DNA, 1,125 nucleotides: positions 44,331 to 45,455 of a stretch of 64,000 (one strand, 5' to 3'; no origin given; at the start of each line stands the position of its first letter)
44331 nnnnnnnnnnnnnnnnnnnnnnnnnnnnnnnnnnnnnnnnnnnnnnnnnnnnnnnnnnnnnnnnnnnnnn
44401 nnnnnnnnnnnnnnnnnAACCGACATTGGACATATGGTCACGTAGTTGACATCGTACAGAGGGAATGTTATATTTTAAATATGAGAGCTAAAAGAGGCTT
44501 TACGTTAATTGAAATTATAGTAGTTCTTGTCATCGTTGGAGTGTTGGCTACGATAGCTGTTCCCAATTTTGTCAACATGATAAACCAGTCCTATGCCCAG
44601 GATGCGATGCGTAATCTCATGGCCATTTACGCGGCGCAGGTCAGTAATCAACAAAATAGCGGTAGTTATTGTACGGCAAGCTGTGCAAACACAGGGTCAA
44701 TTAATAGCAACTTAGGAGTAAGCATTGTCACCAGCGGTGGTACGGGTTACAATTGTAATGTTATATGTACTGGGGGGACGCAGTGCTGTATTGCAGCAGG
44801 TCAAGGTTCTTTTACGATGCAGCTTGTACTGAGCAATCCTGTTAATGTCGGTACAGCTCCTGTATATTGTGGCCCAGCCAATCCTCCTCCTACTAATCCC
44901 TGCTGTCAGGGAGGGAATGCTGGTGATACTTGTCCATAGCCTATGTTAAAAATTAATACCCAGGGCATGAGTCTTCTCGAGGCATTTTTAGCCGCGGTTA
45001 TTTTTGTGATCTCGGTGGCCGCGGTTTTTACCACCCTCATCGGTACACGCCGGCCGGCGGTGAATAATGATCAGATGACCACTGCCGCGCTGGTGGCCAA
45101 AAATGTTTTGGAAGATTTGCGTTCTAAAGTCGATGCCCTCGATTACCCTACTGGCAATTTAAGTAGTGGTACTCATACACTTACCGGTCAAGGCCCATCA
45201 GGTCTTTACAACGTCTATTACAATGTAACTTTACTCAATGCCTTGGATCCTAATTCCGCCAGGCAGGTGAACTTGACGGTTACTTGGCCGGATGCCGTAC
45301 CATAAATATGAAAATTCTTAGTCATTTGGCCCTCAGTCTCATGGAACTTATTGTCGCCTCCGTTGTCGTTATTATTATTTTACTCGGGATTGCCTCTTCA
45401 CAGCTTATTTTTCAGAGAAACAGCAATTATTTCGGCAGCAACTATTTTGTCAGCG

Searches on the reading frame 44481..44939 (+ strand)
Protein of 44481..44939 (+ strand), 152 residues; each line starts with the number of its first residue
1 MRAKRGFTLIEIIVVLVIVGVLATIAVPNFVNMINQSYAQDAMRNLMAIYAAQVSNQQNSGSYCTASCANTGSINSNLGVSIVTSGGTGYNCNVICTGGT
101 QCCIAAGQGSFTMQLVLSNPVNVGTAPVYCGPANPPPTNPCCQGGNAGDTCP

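Call 3: search_protein_families(library=pfam, proteins=[window:44481-44939:+], max_evalue=0.1)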
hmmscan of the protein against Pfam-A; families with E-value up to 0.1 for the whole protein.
window:44481-44939:+ (152 aa): 2 families
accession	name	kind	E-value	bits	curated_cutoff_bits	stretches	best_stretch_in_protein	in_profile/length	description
PF07963.17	N_methyl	-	8.9e-09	35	21.2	1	1-26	1-26/27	Prokaryotic N-terminal methylation motif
PF02052.20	Gallidermin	-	0.013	16.2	21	1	59-76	32-49/52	Gallidermin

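Call 5: search_protein_families(library=ncbifam, proteins=[window:44481-44939:+], max_evalue=0.1)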
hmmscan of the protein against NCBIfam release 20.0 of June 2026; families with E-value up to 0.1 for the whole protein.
window:44481-44939:+ (152 aa): 14 families
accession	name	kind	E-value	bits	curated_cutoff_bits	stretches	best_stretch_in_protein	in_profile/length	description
NF041775.1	typeIV_PilA_Myxo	equivalog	3.3e-13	50.1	400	1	4-64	10-70/214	type IV pilin protein PilA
TIGR01710.1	typeII_sec_gspG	equivalog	2.1e-11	44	88.85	1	5-65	1-61/134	type II secretion system major pseudopilin GspG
TIGR02532.1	IV_pilin_GFxxxE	domain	2.5e-09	36.5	16.3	1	4-27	1-24/24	prepilin-type N-terminal cleavage/methylation domain-containing protein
TIGR01708.2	typeII_sec_gspH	equivalog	5.5e-09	36.2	80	1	5-52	2-49/169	type II secretion system minor pseudopilin GspH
NF007862.0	PRK10574.1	equivalog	1.4e-08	34.9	138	1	1-54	1-53/145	prepilin peptidase-dependent pilin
NF040999.1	pilin_ComGC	equivalog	1e-07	32.1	75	1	5-54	2-50/84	competence type IV pilus major pilin ComGC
NF041013.1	T4P_ComGE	equivalog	4.5e-06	26.7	49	1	4-62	3-61/83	competence type IV pilus minor pilin ComGE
NF007800.0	PRK10506.1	equivalog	0.00012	21.9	158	1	1-49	5-53/163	prepilin peptidase-dependent protein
TIGR02596.1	TIGR02596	subfamily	0.00014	22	70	1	7-48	1-42/196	Verru_Chthon cassette protein D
NF007848.0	PRK10557.1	equivalog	0.00026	20.4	120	1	3-72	9-81/192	prepilin peptidase-dependent protein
NF040982.1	ComGD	equivalog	0.0066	16.8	70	1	4-38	1-35/139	competence type IV pilus minor pilin ComGD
TIGR01707.1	gspI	equivalog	0.013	16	44.35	1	6-58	1-51/101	type II secretion system minor pseudopilin GspI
NF041002.1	pilin_ComGF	equivalog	0.017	15.3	80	1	5-39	2-35/139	competence type IV pilus minor pilin ComGF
NF009245.0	PRK12599.1-4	equivalog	0.027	14.8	114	1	4-38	59-94/121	cation:proton antiporter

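Call 18: find_encoding_contigs(protein=window:44481-44939:+, flank=8000, max_places=10)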
Protein window:44481-44939:+ (152 aa): 1 contig read that carries it; 1 place shown.
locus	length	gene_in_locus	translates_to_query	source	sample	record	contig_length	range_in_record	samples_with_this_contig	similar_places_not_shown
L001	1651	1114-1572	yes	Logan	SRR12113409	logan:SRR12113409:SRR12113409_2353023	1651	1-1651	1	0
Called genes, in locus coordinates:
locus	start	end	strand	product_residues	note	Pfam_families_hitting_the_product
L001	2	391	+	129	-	?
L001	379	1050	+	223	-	PF08843:AbiEii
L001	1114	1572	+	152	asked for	PF07963:N_methyl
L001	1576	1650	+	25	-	?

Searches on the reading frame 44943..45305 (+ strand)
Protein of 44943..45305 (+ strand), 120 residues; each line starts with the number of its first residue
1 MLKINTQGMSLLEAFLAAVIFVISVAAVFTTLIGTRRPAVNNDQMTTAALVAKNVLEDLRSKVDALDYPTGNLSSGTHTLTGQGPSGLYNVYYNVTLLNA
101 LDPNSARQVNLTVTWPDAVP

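Call 3: search_protein_families(library=pfam, proteins=[window:44943-45305:+], max_evalue=0.1)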
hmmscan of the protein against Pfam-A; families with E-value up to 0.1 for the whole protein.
window:44943-45305:+ (120 aa): 1 family
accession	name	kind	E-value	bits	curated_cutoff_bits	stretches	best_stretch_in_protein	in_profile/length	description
PF23928.1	DUF7266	-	0.05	13.7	27.6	1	14-100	12-93/145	Family of unknown function (DUF7266)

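Call 5: search_protein_families(library=ncbifam, proteins=[window:44943-45305:+], max_evalue=0.1)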
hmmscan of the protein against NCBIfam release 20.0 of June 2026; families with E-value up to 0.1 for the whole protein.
window:44943-45305:+ (120 aa): 4 families
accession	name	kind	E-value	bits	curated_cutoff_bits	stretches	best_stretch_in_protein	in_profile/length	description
TIGR02523.1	type_IV_pilV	equivalog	0.00049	20.6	52.2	1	7-76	2-74/139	type IV pilus modification protein PilV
NF047828.1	T3SSXpsI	equivalog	0.0014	18.7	150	1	7-77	2-73/132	type II secretion system protein XpsI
TIGR01707.1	gspI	equivalog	0.0084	16.6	44.35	1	8-63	1-56/101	type II secretion system minor pseudopilin GspI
NF041014.1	pilin_ComGG_2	equivalog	0.0092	16.6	40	1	8-73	5-75/101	competence type IV pilus minor pilin ComGG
